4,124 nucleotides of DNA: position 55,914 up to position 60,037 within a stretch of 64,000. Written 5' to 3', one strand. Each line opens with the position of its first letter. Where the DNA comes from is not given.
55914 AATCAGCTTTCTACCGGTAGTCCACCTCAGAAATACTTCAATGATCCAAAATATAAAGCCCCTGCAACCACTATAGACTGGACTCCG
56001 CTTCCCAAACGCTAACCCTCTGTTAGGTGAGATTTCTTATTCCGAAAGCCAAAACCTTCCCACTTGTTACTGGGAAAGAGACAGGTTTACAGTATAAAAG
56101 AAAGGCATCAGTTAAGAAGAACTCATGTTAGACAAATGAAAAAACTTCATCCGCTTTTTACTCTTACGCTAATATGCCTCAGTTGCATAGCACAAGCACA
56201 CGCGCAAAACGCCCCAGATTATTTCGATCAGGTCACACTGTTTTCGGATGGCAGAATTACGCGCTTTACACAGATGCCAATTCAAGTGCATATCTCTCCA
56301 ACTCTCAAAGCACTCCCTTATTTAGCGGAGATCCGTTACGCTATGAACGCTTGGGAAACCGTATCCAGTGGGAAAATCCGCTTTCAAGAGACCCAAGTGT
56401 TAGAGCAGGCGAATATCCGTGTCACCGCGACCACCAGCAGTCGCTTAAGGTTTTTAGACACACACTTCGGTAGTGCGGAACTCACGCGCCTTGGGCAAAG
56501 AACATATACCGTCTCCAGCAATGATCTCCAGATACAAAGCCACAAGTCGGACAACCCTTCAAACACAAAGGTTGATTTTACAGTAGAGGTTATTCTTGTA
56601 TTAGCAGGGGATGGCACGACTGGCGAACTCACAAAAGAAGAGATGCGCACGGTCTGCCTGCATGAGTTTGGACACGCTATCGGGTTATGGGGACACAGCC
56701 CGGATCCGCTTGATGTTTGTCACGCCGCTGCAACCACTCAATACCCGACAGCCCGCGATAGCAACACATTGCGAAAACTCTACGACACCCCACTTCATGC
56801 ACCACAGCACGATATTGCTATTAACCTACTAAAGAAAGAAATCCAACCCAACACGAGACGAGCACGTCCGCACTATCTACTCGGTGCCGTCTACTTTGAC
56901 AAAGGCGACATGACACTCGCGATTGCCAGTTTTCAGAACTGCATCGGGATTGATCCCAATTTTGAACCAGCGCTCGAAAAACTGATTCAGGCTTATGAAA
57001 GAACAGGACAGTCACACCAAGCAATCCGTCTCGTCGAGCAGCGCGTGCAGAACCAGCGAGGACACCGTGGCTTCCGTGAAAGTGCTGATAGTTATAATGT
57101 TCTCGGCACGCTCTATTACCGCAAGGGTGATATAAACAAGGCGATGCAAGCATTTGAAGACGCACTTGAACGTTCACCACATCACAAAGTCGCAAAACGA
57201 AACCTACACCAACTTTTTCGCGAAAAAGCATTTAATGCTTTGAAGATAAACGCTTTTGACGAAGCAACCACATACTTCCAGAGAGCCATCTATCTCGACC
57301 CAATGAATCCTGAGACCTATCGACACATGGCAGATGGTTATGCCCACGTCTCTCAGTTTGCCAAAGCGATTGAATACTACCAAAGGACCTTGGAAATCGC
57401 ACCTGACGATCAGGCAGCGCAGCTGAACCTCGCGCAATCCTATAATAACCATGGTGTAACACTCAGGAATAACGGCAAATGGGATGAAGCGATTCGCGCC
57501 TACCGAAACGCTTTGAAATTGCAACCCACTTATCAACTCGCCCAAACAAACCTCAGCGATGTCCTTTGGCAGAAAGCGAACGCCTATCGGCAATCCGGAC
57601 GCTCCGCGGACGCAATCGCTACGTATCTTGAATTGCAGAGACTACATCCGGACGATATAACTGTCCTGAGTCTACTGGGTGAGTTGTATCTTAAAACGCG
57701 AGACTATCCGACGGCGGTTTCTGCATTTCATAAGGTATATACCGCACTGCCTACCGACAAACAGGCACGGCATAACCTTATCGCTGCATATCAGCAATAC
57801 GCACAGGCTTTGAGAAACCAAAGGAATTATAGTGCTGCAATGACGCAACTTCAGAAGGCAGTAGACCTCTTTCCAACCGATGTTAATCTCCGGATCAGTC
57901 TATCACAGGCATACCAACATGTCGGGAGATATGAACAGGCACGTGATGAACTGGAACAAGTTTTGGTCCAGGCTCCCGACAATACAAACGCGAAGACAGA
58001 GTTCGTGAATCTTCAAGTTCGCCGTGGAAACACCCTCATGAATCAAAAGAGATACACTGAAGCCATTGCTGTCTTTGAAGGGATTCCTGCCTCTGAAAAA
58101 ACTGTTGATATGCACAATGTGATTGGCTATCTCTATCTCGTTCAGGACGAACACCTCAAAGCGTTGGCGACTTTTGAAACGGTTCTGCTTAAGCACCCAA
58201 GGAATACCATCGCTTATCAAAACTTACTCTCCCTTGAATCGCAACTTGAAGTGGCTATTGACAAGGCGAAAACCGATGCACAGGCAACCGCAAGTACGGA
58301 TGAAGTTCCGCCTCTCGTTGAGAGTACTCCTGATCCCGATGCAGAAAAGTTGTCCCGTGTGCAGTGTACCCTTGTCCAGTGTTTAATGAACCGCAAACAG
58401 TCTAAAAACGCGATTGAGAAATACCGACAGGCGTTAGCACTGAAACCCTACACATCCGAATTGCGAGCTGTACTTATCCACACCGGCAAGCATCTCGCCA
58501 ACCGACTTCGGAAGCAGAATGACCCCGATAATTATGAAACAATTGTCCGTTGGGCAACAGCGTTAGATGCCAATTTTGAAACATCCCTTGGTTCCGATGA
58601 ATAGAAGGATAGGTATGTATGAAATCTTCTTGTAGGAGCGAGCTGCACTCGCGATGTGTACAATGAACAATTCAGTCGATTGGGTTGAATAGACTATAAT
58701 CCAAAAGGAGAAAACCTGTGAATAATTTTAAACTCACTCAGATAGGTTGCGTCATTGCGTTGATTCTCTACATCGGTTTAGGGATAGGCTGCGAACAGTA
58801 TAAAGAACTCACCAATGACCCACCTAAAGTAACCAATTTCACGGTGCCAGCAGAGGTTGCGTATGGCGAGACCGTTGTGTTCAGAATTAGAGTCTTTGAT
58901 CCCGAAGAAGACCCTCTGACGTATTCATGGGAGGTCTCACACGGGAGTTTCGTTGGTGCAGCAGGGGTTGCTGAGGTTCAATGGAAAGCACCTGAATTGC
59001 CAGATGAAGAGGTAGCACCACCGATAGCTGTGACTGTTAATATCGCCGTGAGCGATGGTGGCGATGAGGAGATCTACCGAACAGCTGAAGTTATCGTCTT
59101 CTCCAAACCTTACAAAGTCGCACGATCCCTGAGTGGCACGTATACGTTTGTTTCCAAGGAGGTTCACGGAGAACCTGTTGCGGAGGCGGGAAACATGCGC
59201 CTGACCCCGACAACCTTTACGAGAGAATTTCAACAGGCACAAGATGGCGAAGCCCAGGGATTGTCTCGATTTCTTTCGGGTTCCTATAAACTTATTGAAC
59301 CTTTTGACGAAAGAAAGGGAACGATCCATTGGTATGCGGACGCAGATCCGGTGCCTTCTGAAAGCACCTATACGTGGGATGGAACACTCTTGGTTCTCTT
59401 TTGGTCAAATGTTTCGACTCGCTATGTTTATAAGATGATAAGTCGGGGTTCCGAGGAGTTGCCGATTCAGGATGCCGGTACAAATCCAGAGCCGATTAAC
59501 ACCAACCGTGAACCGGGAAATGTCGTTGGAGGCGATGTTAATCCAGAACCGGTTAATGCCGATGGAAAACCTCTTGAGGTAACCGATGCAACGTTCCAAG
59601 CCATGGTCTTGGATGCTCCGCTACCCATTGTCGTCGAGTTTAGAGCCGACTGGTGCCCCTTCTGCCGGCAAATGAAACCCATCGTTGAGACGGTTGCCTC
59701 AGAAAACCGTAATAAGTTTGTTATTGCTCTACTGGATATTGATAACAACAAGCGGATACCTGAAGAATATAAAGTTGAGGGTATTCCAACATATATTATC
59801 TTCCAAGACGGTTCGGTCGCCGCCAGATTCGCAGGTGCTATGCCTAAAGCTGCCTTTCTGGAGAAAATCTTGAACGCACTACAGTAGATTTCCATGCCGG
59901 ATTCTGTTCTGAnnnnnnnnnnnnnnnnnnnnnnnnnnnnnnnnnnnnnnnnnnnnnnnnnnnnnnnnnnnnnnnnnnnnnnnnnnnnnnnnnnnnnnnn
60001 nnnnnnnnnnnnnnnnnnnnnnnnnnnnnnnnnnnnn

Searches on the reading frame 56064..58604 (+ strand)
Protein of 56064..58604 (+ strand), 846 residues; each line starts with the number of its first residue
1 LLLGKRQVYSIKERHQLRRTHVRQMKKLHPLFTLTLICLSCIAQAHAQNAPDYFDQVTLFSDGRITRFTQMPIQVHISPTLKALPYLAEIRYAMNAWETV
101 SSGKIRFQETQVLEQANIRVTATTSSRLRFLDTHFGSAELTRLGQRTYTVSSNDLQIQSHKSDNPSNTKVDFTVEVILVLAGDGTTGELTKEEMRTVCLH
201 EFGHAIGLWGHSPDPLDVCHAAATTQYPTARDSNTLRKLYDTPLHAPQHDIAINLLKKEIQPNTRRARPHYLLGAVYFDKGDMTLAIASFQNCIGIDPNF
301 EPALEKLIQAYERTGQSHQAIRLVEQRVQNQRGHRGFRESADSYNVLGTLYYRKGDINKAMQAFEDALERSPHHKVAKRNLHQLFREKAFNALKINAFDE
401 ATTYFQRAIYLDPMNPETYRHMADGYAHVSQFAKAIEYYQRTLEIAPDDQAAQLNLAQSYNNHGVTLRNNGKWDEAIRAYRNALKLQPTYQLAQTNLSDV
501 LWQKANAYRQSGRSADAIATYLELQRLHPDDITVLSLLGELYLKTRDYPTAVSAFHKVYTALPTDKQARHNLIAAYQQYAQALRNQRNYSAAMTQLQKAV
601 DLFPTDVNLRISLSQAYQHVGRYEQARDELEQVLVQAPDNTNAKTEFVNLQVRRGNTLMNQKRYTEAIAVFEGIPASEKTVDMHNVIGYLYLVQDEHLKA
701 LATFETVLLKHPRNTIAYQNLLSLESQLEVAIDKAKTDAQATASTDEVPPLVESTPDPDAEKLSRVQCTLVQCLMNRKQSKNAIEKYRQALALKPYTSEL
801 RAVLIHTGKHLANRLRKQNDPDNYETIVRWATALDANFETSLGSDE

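Call 19: search_protein_families(library=pfam, proteins=[window:56064-58604:+], max_evalue=0.001)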
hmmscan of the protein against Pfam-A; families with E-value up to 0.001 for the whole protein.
window:56064-58604:+ (846 aa): 31 families (the best 25 are shown)
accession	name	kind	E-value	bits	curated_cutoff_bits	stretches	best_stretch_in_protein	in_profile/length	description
PF07719.23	TPR_2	-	2.2e-55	180.6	27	2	459-490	3-34/34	Tetratricopeptide repeat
PF00515.34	TPR_1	-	1.7e-50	167.3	27.8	4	457-490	1-34/34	Tetratricopeptide repeat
PF13181.12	TPR_8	-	1.7e-45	149.8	25.7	2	341-374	1-34/34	Tetratricopeptide repeat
PF13428.12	TPR_14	-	1.9e-45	149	23.5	3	574-611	2-39/44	Tetratricopeptide repeat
PF13414.12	TPR_11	-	1.7e-37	127.2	26.8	2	468-503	5-40/42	TPR repeat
PF13432.12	TPR_16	-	5.6e-37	126.2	32.7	3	504-565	3-64/65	Tetratricopeptide repeat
PF14559.12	TPR_19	-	1.6e-36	124.9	25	2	586-644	4-62/68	Tetratricopeptide repeat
PF13424.12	TPR_12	-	2.7e-34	117.7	30.1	4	418-487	5-75/77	Tetratricopeptide repeat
PF13176.12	TPR_7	-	4.5e-27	92.2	27.9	0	464-488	6-32/36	Tetratricopeptide repeat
PF13174.12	TPR_6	-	1.6e-25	88.4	26.3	0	499-530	1-32/33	Tetratricopeptide repeat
PF23914.1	TPR_CcmH_CycH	-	4e-24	85.7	42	2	469-567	62-156/158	Cytochrome c-type biogenesis protein H TPR domain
PF13371.12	TPR_9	-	1.6e-21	76.5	35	2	583-643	5-65/73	Tetratricopeptide repeat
PF12895.13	ANAPC3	-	6.8e-20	71.6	27.2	1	546-632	3-81/82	Anaphase-promoting complex, cyclosome, subunit 3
PF13431.12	TPR_17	-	1.1e-19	69.4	24.4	0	597-627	3-33/34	Tetratricopeptide repeat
PF13374.12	TPR_10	-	2.8e-16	59.4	27.5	1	341-370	2-31/42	Tetratricopeptide repeat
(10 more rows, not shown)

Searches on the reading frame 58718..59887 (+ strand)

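Call 63: search_protein_families(library=pfam, proteins=[window:58718-59887:+], max_evalue=0.001)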
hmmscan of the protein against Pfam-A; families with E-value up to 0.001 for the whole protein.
window:58718-59887:+ (389 aa): 4 families
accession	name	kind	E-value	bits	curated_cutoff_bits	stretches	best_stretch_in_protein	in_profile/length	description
PF00085.26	Thioredoxin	-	6.1e-23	81.2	23.5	1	286-384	3-101/103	Thioredoxin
PF13098.12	Thioredoxin_2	-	3e-10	40.8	27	1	303-382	7-102/104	Thioredoxin-like domain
PF14595.12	Thioredoxin_9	-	4.2e-05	23.9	25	1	308-376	48-118/129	Thioredoxin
PF13192.12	Thioredoxin_3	-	5.2e-05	23.6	24.8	1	313-385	10-75/76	Thioredoxin domain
